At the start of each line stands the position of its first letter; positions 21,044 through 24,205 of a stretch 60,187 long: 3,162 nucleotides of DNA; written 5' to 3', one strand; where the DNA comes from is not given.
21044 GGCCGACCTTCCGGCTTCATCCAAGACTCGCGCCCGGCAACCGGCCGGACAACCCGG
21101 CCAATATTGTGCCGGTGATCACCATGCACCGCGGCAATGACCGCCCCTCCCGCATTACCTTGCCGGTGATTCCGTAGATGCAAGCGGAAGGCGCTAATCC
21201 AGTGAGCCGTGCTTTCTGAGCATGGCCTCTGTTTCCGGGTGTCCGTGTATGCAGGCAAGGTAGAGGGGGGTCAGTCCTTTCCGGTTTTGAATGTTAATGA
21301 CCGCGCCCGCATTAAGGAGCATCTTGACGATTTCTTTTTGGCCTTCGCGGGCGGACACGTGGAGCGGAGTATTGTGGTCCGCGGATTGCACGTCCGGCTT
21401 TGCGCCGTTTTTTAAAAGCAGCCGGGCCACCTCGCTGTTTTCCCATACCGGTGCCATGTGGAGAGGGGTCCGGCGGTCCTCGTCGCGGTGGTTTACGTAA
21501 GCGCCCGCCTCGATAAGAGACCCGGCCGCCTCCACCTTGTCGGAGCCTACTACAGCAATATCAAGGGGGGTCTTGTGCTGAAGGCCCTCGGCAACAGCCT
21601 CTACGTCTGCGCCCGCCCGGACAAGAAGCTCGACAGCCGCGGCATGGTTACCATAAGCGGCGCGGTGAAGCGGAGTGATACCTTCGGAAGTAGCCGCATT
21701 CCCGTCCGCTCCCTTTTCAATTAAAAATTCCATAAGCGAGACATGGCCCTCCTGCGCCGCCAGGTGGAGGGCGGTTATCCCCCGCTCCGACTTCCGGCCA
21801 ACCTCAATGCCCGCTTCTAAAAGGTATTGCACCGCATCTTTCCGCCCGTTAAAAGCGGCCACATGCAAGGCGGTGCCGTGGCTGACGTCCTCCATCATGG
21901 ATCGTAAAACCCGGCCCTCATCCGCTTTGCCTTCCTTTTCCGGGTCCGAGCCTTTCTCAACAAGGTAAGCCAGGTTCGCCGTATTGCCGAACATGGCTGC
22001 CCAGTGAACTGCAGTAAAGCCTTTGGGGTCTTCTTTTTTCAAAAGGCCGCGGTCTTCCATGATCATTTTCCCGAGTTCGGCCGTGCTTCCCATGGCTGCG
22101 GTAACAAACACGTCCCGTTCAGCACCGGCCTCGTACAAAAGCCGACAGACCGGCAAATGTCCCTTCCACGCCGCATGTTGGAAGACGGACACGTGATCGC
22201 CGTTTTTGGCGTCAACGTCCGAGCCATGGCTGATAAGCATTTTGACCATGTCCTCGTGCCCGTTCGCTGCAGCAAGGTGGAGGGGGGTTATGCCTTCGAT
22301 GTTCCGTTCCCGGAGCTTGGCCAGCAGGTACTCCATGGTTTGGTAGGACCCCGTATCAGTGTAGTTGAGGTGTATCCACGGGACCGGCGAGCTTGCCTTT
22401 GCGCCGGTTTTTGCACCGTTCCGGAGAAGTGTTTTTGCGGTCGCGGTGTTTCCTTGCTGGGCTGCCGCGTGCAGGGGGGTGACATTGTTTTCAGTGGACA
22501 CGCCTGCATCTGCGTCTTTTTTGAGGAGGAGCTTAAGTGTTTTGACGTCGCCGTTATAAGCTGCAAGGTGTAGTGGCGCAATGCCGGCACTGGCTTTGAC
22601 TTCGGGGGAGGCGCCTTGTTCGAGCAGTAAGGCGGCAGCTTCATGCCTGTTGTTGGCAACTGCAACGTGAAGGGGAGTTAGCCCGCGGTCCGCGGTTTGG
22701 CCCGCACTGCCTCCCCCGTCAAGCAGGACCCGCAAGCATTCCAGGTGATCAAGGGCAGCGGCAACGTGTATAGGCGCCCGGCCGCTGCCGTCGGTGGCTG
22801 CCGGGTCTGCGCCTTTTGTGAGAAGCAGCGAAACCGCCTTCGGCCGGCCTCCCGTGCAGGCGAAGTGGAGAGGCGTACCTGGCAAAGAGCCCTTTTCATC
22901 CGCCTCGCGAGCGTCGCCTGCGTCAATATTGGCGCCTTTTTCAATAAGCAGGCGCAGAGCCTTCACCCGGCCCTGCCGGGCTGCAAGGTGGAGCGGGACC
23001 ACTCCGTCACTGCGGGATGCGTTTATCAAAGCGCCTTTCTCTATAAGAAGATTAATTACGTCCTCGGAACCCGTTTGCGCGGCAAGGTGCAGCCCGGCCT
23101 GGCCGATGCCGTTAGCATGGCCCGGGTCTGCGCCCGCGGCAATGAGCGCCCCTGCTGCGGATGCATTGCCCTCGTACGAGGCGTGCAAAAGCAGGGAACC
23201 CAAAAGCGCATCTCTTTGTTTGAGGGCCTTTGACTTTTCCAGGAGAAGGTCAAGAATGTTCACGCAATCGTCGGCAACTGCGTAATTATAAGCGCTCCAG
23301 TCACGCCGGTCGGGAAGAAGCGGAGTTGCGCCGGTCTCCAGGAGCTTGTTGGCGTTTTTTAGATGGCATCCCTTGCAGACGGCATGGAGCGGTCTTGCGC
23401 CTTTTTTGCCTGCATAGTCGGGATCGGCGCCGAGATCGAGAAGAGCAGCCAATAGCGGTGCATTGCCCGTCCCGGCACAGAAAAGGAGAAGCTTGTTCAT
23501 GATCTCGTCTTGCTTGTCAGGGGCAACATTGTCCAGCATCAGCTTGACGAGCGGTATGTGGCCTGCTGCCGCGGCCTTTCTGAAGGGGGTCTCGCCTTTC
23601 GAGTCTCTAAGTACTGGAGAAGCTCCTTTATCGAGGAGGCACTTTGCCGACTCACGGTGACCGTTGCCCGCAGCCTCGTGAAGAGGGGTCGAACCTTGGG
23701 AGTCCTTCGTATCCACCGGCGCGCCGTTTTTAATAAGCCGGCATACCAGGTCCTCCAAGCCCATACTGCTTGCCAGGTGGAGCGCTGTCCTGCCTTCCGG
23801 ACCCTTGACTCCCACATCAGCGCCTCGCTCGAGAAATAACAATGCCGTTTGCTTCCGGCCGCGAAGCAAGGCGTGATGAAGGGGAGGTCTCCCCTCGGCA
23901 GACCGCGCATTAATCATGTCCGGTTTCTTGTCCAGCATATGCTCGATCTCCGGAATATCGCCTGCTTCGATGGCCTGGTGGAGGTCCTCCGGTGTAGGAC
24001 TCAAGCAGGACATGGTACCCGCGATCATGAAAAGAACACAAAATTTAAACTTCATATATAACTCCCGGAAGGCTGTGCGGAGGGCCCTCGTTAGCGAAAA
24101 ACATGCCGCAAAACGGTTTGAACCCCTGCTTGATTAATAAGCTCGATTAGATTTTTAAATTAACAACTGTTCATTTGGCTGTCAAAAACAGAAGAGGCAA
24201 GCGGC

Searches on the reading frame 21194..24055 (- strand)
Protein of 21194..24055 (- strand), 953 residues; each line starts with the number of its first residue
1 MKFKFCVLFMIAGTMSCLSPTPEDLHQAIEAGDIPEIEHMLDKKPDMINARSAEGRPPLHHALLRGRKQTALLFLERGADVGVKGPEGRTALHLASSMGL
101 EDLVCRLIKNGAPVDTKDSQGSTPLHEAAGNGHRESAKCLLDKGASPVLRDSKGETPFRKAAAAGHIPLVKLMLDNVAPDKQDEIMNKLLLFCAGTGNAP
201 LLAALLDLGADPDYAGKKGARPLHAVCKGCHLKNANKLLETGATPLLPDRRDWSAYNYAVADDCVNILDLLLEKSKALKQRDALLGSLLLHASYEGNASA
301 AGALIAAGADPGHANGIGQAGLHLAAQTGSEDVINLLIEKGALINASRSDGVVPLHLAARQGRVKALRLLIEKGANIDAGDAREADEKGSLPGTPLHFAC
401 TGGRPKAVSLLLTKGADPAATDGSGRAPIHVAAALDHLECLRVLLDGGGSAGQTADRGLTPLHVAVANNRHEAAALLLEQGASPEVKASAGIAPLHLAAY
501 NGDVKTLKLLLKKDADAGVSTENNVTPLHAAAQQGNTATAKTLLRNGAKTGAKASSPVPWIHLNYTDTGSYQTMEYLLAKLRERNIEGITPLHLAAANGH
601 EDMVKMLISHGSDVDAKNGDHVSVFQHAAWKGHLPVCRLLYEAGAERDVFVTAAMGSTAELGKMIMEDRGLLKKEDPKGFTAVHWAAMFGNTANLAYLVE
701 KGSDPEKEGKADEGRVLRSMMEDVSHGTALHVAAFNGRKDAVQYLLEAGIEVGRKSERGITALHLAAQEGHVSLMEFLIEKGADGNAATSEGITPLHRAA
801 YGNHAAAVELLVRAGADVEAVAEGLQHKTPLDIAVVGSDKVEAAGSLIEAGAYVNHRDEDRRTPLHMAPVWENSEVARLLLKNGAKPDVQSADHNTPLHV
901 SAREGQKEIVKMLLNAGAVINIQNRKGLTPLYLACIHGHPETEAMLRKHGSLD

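Call 9: search_protein_families(library=pfam, proteins=[window:21194-24055:-], max_evalue=0.001)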
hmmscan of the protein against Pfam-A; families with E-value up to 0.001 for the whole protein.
window:21194-24055:- (953 aa): 7 families
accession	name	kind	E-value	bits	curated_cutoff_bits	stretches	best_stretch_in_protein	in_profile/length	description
PF12796.13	Ank_2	-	3.2e-141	460.7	27.3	11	730-820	1-88/90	Ankyrin repeats (3 copies)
PF00023.36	Ank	-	8.8e-135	431.1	21.1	11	588-618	2-32/33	Ankyrin repeat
PF13637.12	Ank_4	-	8.2e-118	382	22.7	14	763-812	1-50/50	Ankyrin repeats (many copies)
PF13606.12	Ank_3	-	1e-106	334.6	22.3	3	588-616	2-30/30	Ankyrin repeat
PF13857.12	Ank_5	-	1.5e-75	248.7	27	10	745-797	1-54/56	Ankyrin repeats (many copies)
PF24521.3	Ank_KRIT1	-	3.3e-24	85.7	80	2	320-432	20-125/149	KRIT1 ankyrin-repeats domain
PF23745.1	ANK_LRRK2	-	5.2e-11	43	27.5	0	841-915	44-114/130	LRRK2 ANK repeat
